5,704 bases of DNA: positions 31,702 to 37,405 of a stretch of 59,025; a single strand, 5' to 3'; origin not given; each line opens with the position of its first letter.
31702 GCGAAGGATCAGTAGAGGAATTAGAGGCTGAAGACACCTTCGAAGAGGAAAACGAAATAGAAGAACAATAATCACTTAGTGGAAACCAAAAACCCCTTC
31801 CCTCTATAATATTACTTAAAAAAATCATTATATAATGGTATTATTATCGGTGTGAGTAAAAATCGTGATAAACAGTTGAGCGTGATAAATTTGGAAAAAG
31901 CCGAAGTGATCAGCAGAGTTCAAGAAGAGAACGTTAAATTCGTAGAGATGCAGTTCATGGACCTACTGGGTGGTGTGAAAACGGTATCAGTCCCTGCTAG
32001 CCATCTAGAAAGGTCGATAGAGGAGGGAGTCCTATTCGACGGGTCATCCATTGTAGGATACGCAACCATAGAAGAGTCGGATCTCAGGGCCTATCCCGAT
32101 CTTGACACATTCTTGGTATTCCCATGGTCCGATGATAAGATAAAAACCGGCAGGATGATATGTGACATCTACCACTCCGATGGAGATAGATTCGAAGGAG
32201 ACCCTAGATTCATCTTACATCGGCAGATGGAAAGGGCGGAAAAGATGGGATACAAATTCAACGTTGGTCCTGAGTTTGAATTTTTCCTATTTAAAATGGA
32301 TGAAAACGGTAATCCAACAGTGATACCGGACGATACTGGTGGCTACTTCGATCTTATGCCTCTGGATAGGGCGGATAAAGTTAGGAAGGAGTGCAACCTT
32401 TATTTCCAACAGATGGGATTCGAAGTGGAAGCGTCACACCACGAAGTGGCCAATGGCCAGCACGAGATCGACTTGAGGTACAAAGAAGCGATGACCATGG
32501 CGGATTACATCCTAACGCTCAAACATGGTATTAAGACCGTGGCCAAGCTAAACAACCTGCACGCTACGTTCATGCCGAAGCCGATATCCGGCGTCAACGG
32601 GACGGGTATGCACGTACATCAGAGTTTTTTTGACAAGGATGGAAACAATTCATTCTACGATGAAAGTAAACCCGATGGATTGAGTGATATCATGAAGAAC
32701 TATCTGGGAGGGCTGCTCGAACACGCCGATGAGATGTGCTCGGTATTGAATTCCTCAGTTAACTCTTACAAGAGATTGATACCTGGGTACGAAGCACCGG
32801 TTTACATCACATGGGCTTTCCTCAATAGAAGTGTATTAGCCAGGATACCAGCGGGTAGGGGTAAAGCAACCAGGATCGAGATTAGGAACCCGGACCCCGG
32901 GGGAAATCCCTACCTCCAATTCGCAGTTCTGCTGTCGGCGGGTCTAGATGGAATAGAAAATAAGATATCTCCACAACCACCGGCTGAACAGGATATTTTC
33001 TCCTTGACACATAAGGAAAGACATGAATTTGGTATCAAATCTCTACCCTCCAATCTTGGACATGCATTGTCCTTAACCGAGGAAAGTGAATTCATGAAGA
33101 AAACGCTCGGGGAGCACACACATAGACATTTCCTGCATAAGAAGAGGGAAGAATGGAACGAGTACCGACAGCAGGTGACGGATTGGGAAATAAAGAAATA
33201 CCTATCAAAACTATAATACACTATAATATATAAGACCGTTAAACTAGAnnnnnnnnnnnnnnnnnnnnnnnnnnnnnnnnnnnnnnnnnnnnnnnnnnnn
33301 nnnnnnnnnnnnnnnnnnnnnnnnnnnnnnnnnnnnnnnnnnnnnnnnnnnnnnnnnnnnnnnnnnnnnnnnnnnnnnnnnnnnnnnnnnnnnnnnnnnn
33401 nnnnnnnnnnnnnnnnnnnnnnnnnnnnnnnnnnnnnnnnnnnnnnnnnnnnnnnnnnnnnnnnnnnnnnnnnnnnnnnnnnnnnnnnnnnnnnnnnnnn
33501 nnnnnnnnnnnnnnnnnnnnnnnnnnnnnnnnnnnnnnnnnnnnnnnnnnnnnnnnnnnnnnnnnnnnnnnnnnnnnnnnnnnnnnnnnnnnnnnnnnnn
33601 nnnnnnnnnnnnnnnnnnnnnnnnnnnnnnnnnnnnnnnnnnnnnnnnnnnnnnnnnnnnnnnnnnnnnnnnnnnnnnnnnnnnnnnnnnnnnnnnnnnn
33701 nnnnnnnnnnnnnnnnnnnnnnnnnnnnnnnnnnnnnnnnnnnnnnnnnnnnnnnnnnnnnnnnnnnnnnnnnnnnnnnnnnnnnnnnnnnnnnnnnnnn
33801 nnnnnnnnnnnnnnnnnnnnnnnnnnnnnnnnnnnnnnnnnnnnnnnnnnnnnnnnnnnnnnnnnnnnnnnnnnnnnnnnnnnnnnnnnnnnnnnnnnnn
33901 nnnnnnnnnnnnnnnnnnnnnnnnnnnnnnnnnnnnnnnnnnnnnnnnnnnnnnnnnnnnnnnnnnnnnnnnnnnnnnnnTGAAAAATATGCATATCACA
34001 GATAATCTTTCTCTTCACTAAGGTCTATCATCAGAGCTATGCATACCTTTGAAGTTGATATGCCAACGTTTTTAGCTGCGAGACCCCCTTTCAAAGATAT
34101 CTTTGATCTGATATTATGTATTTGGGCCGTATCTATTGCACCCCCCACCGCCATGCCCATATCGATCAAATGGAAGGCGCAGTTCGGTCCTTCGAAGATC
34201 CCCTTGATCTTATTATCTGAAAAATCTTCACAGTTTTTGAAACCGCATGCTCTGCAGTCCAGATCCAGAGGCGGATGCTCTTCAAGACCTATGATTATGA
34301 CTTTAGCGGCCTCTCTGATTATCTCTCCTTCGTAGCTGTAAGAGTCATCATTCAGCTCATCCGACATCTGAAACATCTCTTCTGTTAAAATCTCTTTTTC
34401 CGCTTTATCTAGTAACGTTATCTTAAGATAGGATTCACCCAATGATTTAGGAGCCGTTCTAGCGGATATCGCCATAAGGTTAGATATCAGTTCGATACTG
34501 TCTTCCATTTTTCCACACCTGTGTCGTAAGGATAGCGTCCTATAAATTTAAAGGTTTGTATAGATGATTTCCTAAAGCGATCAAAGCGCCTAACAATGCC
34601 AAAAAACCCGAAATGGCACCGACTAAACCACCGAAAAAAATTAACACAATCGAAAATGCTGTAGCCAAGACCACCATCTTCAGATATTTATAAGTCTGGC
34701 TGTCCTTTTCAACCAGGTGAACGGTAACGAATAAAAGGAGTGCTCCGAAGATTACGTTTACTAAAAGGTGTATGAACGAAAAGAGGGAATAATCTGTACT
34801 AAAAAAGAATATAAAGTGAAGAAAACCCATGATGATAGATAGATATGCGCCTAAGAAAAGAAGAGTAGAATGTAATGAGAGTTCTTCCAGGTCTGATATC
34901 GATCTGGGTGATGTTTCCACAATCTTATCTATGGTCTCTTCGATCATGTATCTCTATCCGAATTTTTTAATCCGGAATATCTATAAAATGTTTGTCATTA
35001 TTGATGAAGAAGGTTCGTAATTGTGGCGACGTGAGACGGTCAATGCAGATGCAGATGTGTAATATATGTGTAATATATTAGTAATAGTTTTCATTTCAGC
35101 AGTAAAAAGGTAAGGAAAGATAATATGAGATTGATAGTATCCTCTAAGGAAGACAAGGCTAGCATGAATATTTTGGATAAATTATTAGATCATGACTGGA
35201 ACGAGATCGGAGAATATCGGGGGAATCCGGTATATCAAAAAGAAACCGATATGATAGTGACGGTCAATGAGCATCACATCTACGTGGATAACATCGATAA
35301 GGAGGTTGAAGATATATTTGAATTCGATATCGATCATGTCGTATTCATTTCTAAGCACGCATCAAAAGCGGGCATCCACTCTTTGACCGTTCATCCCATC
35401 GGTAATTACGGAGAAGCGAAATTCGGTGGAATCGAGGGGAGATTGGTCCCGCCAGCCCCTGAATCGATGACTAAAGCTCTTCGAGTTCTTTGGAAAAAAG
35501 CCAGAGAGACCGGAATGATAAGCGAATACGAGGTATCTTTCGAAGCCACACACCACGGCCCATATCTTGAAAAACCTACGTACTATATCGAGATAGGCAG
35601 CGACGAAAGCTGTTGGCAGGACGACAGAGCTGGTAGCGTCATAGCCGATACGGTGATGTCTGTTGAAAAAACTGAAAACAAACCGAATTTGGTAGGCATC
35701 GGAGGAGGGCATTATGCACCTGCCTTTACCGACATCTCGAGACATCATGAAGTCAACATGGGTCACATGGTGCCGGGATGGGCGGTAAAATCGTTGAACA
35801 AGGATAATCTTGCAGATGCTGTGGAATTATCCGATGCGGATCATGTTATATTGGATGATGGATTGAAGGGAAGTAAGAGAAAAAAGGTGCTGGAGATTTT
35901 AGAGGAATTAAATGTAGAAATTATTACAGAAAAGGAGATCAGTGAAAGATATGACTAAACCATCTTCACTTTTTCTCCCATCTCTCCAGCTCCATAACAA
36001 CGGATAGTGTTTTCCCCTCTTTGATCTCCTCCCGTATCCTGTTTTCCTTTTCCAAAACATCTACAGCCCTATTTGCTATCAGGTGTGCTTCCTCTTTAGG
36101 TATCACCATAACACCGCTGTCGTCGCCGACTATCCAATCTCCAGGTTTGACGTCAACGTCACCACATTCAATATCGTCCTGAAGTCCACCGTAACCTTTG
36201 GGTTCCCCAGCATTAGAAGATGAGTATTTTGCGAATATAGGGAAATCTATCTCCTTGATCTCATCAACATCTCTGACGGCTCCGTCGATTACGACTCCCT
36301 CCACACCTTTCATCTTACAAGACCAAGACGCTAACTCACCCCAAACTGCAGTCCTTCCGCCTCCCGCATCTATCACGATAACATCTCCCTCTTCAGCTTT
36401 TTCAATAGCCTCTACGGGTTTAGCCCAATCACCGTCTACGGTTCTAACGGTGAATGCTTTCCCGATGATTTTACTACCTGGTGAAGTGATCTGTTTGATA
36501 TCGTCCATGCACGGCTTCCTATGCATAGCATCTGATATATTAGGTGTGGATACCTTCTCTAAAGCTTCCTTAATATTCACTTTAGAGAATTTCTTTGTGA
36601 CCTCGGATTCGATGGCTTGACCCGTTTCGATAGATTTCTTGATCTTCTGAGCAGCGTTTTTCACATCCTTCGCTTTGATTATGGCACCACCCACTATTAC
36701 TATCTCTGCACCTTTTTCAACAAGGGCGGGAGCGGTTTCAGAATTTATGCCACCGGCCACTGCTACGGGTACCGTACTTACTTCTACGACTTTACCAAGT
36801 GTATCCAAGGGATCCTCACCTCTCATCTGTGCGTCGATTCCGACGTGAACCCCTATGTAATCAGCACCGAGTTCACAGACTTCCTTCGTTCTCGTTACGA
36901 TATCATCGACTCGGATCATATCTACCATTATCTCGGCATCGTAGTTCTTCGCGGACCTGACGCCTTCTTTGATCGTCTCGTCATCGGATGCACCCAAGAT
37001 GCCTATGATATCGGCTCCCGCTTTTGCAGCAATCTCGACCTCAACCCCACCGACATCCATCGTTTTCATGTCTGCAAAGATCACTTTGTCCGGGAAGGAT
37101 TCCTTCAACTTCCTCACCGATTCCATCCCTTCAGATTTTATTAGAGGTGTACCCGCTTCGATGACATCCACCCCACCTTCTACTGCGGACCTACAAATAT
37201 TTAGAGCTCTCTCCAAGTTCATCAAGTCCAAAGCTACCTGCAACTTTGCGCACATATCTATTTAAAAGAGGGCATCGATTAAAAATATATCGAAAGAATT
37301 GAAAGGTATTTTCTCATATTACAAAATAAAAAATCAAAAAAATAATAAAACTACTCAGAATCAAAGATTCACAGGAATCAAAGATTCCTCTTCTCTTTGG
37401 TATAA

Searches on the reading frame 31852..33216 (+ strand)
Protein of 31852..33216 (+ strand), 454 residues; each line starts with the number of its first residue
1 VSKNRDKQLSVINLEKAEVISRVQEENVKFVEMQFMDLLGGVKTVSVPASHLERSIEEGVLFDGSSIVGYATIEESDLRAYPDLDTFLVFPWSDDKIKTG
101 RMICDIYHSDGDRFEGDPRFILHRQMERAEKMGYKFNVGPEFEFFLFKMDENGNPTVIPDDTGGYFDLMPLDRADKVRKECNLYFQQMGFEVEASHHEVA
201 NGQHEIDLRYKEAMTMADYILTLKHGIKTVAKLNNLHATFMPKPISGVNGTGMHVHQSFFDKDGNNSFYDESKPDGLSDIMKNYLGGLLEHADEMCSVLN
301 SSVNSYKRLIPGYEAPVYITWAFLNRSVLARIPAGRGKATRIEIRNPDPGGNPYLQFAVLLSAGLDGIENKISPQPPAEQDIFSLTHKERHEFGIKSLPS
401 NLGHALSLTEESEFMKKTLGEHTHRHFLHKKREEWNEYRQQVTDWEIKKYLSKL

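Call 25: search_protein_families(library=pfam, proteins=[window:31852-33216:+])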
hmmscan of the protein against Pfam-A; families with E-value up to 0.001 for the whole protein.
window:31852-33216:+ (454 aa): 2 families
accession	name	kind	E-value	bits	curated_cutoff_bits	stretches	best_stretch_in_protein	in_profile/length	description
PF00120.29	Gln-synt_C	-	2.8e-126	421.7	24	1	116-450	2-344/344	Glutamine synthetase, catalytic domain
PF03951.24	Gln-synt_N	-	4.5e-27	93.9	33.4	1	27-108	1-81/82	Glutamine synthetase, beta-Grasp domain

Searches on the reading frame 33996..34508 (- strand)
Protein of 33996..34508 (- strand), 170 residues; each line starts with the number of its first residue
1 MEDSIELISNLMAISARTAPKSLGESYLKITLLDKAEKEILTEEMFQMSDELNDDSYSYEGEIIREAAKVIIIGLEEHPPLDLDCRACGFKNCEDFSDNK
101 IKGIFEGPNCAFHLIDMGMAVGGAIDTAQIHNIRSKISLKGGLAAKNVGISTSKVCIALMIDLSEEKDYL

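Call 53: search_protein_families(library=pfam, proteins=[window:33996-34508:-])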
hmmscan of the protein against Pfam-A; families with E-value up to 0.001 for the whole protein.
window:33996-34508:- (170 aa): 1 family
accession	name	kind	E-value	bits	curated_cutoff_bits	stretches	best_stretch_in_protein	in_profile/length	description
PF09918.14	DUF2148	-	1.9e-12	47.4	25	1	106-164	1-60/68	Uncharacterized protein containing a ferredoxin domain (DUF2148)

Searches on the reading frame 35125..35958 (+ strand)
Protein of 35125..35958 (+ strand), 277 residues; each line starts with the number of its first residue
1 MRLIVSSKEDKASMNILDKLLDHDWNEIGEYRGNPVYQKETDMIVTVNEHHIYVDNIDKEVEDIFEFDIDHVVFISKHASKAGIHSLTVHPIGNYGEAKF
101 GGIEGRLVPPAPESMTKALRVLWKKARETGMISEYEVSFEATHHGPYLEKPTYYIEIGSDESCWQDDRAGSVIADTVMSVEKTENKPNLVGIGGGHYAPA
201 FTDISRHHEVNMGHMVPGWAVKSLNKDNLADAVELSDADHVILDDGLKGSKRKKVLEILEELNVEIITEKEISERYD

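Call 25: search_protein_families(library=pfam, proteins=[window:35125-35958:+])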
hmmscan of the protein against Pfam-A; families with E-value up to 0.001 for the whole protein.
window:35125-35958:+ (277 aa): 1 family
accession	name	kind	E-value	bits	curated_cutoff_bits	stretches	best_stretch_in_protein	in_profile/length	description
PF04414.18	tRNA_deacylase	-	5.3e-63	212.7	33.6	1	67-267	3-205/205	D-aminoacyl-tRNA deacylase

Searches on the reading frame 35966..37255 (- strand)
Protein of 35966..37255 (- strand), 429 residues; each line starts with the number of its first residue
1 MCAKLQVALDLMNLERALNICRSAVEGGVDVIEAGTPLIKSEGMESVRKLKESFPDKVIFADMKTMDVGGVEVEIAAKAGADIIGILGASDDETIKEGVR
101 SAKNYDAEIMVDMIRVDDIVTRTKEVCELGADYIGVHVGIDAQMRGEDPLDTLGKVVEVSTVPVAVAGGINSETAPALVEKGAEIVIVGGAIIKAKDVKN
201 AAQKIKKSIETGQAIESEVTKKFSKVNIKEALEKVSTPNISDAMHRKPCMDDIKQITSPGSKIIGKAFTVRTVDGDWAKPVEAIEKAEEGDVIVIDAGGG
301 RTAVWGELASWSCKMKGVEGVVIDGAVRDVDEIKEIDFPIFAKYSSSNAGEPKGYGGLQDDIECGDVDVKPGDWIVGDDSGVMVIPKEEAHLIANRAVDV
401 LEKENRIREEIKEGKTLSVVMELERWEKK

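Call 25: search_protein_families(library=pfam, proteins=[window:35966-37255:-])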
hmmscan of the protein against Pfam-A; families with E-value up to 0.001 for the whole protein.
window:35966-37255:- (429 aa): 7 families
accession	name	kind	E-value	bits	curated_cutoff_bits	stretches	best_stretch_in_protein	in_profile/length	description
PF03737.21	RraA-like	-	4.5e-46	157.3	24.5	1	237-384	1-152/152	Aldolase/RraA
PF00215.30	OMPdecase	-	4.9e-36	125.1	27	1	4-205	2-221/221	Orotidine 5'-phosphate decarboxylase / HUMPS family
PF05690.20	ThiG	-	7e-05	22.7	23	1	144-217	158-233/247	Thiazole biosynthesis protein ThiG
PF00290.26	Trp_syntA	-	0.00012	21.6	27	0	152-213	189-252/259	Tryptophan synthase alpha chain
PF02581.23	TMP-TENI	-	0.00017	21.5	27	1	124-192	109-180/180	Thiamine monophosphate synthase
PF00682.25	HMGL-like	-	0.00038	20.4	29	1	6-116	14-121/260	HMGL-like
PF00218.27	IGPS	-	0.00099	18.8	27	0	71-204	122-253/254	Indole-3-glycerol phosphate synthase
